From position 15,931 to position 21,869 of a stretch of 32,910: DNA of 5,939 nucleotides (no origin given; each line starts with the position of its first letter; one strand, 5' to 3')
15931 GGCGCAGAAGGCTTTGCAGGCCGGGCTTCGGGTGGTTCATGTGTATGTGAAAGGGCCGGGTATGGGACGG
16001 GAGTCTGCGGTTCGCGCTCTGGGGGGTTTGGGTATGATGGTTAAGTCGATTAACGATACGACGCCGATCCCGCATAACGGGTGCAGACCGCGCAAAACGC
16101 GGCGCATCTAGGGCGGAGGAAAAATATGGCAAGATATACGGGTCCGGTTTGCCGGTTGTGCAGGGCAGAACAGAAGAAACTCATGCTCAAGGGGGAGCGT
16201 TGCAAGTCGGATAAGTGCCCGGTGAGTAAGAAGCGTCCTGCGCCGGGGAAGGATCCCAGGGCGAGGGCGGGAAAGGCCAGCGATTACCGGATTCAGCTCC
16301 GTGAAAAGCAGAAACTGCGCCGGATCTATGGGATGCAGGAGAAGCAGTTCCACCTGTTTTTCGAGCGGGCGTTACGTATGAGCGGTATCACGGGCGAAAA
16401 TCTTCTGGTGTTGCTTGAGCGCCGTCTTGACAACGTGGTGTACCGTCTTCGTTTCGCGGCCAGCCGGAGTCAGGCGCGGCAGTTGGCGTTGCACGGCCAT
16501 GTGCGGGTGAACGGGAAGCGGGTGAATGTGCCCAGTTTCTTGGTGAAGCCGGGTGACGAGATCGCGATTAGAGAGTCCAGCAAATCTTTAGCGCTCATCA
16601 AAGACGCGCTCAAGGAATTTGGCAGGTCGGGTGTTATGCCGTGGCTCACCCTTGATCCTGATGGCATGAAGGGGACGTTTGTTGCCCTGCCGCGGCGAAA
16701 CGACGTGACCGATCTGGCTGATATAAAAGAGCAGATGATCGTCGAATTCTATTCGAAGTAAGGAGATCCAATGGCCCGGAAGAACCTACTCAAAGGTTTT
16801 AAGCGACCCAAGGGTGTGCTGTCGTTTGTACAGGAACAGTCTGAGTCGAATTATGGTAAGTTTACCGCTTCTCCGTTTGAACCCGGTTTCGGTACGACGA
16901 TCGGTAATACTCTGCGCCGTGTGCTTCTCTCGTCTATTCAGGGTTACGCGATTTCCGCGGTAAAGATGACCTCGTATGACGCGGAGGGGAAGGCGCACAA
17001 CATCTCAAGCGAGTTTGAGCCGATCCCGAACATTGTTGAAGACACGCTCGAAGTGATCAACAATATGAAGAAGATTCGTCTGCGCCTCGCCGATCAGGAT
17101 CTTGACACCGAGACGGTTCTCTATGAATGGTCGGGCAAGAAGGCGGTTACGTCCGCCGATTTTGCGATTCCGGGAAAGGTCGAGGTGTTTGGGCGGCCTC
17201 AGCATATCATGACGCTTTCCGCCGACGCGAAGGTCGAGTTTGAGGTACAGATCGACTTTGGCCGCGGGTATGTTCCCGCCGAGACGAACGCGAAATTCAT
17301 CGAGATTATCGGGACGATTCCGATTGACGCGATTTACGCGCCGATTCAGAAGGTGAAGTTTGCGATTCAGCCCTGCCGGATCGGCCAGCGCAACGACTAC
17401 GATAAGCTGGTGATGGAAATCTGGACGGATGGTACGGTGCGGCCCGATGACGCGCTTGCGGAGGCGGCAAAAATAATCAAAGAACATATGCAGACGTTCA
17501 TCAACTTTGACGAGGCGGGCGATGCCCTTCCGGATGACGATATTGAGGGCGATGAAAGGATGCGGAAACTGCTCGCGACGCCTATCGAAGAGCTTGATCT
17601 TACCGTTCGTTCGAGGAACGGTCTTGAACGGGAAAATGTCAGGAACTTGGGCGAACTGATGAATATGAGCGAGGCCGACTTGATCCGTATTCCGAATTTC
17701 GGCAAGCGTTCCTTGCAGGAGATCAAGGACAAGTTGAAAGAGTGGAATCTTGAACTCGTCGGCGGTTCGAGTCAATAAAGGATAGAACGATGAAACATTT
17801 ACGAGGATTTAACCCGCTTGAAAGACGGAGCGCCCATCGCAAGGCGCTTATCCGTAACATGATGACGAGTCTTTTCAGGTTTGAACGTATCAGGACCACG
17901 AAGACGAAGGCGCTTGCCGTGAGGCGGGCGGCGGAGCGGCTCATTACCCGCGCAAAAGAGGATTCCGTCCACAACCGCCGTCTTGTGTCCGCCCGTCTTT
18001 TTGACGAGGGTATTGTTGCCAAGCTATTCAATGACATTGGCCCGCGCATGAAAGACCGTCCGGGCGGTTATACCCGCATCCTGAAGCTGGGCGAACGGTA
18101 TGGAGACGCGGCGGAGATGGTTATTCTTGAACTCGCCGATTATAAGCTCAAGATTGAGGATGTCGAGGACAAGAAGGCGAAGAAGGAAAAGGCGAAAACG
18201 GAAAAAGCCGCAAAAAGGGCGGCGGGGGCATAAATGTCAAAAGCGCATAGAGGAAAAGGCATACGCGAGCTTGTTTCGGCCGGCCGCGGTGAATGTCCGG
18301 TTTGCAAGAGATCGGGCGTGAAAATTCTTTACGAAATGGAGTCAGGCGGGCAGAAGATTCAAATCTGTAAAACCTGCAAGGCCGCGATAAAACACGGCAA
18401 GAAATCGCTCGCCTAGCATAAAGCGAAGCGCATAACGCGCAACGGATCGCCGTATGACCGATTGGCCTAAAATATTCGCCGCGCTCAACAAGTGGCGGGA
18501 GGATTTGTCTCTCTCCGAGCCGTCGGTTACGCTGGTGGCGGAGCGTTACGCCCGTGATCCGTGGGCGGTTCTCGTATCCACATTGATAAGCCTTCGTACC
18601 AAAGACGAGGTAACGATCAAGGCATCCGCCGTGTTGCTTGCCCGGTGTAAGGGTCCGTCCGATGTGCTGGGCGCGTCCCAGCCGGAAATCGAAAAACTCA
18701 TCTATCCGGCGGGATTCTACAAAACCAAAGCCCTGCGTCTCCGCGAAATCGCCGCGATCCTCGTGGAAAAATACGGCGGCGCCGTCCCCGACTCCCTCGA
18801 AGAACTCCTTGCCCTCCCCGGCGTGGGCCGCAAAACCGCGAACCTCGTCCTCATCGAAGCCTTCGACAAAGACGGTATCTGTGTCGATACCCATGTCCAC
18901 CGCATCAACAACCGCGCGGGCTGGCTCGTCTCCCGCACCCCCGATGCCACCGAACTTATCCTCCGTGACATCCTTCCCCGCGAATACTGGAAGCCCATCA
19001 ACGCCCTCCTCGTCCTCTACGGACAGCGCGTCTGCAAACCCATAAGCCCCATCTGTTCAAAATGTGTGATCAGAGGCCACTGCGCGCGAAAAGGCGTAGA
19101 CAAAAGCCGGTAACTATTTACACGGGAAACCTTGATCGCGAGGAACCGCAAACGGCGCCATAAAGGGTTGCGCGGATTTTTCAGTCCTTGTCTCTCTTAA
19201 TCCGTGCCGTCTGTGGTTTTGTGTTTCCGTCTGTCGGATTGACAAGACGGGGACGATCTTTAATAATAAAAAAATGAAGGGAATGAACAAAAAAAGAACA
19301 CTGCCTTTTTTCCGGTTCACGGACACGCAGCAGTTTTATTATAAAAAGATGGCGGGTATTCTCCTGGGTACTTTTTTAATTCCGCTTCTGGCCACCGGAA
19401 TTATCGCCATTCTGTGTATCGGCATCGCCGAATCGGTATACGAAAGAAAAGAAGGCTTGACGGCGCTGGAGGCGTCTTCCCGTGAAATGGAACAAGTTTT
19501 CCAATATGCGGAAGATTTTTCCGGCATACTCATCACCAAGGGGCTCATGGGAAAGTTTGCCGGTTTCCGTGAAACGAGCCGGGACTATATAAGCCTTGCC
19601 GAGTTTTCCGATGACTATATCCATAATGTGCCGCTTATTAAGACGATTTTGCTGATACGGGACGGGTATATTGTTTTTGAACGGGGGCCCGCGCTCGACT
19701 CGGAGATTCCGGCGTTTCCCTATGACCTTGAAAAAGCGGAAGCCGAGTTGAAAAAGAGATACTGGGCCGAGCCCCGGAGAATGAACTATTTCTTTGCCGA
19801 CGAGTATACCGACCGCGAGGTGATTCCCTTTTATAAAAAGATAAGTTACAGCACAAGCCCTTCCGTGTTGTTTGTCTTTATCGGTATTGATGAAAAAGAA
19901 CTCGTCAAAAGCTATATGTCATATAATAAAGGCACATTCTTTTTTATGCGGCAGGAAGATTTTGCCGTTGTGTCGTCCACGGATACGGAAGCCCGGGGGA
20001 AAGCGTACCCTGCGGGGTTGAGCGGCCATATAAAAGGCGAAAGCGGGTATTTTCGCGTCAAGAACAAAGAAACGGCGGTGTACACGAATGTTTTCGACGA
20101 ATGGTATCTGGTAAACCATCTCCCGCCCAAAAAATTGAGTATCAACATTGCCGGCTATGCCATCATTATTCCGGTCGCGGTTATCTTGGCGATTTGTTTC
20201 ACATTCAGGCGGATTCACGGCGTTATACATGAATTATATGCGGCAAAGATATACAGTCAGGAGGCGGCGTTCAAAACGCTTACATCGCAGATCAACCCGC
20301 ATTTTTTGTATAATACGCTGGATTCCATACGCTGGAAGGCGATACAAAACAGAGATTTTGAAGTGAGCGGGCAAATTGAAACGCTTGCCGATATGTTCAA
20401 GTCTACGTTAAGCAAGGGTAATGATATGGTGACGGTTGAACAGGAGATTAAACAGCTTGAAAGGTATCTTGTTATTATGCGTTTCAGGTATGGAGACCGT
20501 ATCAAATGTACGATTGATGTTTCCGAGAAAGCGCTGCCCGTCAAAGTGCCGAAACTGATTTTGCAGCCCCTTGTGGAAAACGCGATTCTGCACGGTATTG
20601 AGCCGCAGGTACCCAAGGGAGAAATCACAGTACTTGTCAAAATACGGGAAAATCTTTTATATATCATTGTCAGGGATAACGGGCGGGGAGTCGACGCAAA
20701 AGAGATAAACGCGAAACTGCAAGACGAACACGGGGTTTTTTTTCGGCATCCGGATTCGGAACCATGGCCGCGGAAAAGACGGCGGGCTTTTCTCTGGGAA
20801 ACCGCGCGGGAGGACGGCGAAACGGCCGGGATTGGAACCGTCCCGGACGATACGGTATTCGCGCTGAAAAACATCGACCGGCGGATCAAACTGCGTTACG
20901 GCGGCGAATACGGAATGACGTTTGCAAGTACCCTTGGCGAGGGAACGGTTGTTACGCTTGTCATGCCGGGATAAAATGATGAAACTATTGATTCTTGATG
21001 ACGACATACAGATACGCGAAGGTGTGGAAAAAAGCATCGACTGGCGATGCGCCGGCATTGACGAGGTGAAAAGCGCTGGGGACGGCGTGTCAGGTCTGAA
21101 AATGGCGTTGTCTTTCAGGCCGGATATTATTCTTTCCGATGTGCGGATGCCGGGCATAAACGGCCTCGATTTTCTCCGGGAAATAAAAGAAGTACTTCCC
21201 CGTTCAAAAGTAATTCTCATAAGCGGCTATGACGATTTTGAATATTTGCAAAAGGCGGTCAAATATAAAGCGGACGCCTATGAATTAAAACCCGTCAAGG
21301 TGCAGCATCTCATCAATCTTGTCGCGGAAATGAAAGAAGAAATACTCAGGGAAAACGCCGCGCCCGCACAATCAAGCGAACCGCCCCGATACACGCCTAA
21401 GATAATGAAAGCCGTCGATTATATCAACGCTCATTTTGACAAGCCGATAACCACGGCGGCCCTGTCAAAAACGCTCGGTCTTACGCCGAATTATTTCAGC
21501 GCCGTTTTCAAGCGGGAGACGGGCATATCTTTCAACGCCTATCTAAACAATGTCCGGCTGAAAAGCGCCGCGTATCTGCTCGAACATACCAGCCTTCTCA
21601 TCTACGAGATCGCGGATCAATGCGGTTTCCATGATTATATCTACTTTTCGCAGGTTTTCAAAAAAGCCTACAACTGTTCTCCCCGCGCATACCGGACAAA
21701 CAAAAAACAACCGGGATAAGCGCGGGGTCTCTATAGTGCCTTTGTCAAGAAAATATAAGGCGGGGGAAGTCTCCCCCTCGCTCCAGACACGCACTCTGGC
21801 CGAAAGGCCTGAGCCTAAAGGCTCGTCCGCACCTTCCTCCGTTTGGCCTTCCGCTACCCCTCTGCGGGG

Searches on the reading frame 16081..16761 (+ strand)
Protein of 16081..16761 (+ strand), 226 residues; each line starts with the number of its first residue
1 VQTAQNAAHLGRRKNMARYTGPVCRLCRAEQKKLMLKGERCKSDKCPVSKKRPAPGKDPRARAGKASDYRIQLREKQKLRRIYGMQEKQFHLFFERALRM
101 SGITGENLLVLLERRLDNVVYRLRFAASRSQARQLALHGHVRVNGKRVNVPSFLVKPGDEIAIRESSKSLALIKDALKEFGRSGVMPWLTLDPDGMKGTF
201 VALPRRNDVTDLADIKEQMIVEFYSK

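Call 34: search_protein_families(library=pfam, proteins=[window:16081-16761:+], max_evalue=0.01)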
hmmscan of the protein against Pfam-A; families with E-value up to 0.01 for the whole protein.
window:16081-16761:+ (226 aa): 3 families
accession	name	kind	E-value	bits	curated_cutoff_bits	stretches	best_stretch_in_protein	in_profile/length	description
PF00163.24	Ribosomal_S4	-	3.8e-27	95.3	23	1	18-113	1-95/95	Ribosomal protein S4/S9 N-terminal domain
PF01479.30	S4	-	5e-22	77.8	22.8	1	114-161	1-48/48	S4 domain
PF22421.1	SYY_C-terminal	-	0.0044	17.3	27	1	122-161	27-66/83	Tyrosine--tRNA ligase SYY-like C-terminal domain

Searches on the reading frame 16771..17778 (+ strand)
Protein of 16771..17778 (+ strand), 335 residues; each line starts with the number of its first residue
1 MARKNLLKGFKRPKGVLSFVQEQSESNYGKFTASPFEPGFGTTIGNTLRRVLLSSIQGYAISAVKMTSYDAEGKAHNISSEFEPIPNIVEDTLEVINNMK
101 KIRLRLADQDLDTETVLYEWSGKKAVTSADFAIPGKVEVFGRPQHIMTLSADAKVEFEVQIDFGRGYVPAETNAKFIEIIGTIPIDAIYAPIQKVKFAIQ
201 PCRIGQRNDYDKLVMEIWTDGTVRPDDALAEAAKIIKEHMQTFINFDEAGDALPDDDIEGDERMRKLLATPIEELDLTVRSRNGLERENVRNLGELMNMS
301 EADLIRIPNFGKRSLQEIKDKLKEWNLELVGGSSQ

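Call 34: search_protein_families(library=pfam, proteins=[window:16771-17778:+], max_evalue=0.01)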
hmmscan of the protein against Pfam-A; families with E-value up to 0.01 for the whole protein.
window:16771-17778:+ (335 aa): 4 families
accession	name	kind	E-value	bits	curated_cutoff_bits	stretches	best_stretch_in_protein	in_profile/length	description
PF01193.29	RNA_pol_L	-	5.2e-24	84.2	24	1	35-240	2-74/74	RNA polymerase Rpb3/Rpb11 dimerisation domain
PF03118.21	RNA_pol_A_CTD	-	1.1e-23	83.1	23.8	1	261-324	4-67/67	Bacterial RNA polymerase, alpha chain C terminal domain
PF01000.31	RNA_pol_A_bac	-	3.3e-22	79.4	33.9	1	77-189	5-118/119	RNA polymerase Rpb3/RpoA insert domain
PF14520.12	HHH_5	-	0.0034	18.2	27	1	289-324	22-57/57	Helix-hairpin-helix domain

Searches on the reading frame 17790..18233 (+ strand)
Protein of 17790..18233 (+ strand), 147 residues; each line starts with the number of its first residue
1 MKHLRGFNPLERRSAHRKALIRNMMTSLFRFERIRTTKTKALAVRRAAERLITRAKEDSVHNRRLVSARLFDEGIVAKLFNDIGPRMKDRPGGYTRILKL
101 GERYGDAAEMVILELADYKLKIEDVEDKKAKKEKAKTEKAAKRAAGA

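Call 34: search_protein_families(library=pfam, proteins=[window:17790-18233:+], max_evalue=0.01)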
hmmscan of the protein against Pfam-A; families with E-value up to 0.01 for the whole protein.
window:17790-18233:+ (147 aa): 1 family
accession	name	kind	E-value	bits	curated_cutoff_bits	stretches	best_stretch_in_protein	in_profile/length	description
PF01196.24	Ribosomal_L17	-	8e-36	123.3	27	1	20-115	1-96/97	Ribosomal protein L17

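Call 57: find_encoding_contigs(protein=window:17790-18233:+, flank=10000, max_places=10)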
Protein window:17790-18233:+ (147 aa): 1 contig read that carries it; 1 place shown.
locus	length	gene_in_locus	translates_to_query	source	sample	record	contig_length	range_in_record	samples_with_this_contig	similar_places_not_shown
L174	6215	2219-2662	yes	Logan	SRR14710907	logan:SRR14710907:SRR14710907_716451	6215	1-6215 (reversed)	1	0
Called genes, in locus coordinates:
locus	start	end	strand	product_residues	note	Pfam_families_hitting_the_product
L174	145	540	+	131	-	PF00411:Ribosomal_S11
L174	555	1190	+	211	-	PF00163:Ribosomal_S4, PF01479:S4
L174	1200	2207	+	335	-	PF01193:RNA_pol_L, PF01000:RNA_pol_A_bac, PF03118:RNA_pol_A_CTD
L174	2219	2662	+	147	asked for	PF01196:Ribosomal_L17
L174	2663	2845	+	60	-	PF27208:TP_0214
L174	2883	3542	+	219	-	PF00730:HhH-GPD, PF00633:HHH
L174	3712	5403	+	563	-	PF06580:His_kinase, PF02518:HATPase_c (weak)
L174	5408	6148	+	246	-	PF00072:Response_reg, PF12833:HTH_18, PF00165:HTH_AraC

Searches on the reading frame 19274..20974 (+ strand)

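Call 4: search_protein_families(library=pfam, proteins=[window:19274-20974:+])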
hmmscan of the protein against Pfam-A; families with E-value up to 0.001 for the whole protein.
window:19274-20974:+ (566 aa): 2 families
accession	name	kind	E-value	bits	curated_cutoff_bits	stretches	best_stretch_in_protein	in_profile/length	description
PF06580.19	His_kinase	-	2.6e-23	82.5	25.2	1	332-410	2-81/81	Histidine kinase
PF02518.31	HATPase_c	-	1.3e-06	29.3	26.4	1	428-565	8-108/111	Histidine kinase-, DNA gyrase B-, and HSP90-like ATPase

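Call 58: search_protein_families(library=ncbifam, proteins=[window:19274-20974:+], max_evalue=0.01)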
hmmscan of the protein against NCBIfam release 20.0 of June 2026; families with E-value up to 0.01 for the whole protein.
window:19274-20974:+ (566 aa): 8 families
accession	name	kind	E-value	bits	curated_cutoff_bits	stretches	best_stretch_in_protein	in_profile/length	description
TIGR01925.2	spIIAB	equivalog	6.7e-05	22.8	135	1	429-474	41-85/137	anti-sigma F factor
TIGR02966.1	phoR_proteo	equivalog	0.00018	20.6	334.2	1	367-479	170-279/333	phosphate regulon sensor histidine kinase PhoR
NF003144.0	PRK04069.1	equivalog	0.00029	20.2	145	1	433-482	50-98/161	anti-sigma B factor RsbW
NF040750.1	tetrathio_HK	equivalog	0.0043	15.6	750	1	320-483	352-508/555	tetrathionate respiration histidine kinase TtrS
NF007004.0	PRK09467.1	equivalog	0.0048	15.8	415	1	371-480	278-383/440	two-component system sensor histidine kinase EnvZ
NF041735.1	hist_kin_RppB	equivalog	0.0064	15.3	400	1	377-478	282-382/438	two-component system sensor histidine kinase RppB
NF008298.1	PRK11086.1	subfamily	0.007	14.8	520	0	429-480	427-476/529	DcuS/MalK family sensor histidine kinase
NF046044.1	PnpS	equivalog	0.0089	15.1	400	0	409-478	266-334/390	two-component system histidine kinase PnpS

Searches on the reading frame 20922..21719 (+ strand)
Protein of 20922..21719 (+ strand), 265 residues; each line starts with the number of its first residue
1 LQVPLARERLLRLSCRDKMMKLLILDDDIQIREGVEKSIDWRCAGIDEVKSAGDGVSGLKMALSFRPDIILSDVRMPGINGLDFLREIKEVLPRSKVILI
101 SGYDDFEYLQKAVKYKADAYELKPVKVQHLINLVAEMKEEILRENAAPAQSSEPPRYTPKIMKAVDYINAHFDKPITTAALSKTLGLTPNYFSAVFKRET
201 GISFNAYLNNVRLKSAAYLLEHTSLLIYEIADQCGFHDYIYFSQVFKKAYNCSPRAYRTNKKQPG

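Call 4: search_protein_families(library=pfam, proteins=[window:20922-21719:+])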
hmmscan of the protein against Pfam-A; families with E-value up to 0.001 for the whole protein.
window:20922-21719:+ (265 aa): 3 families
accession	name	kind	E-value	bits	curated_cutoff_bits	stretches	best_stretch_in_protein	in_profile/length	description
PF12833.13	HTH_18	-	6.2e-22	78.1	33.6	1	181-259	1-79/80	Helix-turn-helix domain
PF00072.30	Response_reg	-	2.4e-21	76.4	30.2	1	23-134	2-110/111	Response regulator receiver domain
PF00165.29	HTH_AraC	-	3.3e-18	65.8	26.6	2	220-259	1-42/42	Bacterial regulatory helix-turn-helix proteins, AraC family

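Call 58: search_protein_families(library=ncbifam, proteins=[window:20922-21719:+], max_evalue=0.01)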
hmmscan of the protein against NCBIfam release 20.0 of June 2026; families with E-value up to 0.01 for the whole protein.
window:20922-21719:+ (265 aa): 122 families (the best 25 are shown)
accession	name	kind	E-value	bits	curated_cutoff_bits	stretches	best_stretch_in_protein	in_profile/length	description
NF047788.1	TransRegPocR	equivalog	2.1e-25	89.6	500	1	144-262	174-292/296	transcriptional regulator PocR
NF007860.0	PRK10572.1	equivalog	3.3e-21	75.4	208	1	137-262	161-286/292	arabinose operon transcriptional regulator AraC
NF047455.1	TF_Staph_AryK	equivalog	7.5e-21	74.1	850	1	128-262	129-260/759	transcriptional regulator AryK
NF049932.1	TranspRegBtr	equivalog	1.2e-18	66.9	900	1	158-261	163-266/531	bacillibactin transport transcriptional regulator Btr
NF010028.0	PRK13503.1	equivalog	1.1e-17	64.4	288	1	157-262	169-274/278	HTH-type transcriptional activator RhaS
NF007935.0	PRK10651.1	equivalog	1.1e-17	64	250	1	17-135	4-121/216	two-component system response regulator NarL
NF052445.1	RespRegMctR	equivalog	2e-17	63.3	300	1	20-136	2-117/205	two-component system response regulator MctR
TIGR01818.1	ntrC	equivalog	3e-17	62.6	558.6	1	23-152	2-128/463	nitrogen regulation protein NR(I)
TIGR04094.1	adjacent_YSIRK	equivalog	1.7e-16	60.1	200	1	156-258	282-383/383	YSIRK-targeted surface antigen transcriptional regulator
NF010025.2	PRK13500.1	equivalog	1.8e-15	57.3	525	1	187-262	204-279/282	HTH-type transcriptional activator RhaR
NF008677.0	PRK11697.1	equivalog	3.2e-15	56.1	246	1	19-154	1-132/238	two-component system response regulator BtsR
NF010027.0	PRK13502.1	equivalog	1.8e-14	53.9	384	1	178-260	195-277/282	HTH-type transcriptional activator RhaR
NF008469.0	PRK11361.1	equivalog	1.5e-13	50.3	714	1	20-134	5-116/461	acetoacetate metabolism transcriptional regulator AtoC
NF006902.0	PRK09393.1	equivalog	3.3e-13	49.5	425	1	158-262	219-323/327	transcriptional regulator FtrA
NF010026.0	PRK13501.1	equivalog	4.3e-13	49.1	363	1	178-260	195-277/290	HTH-type transcriptional activator RhaR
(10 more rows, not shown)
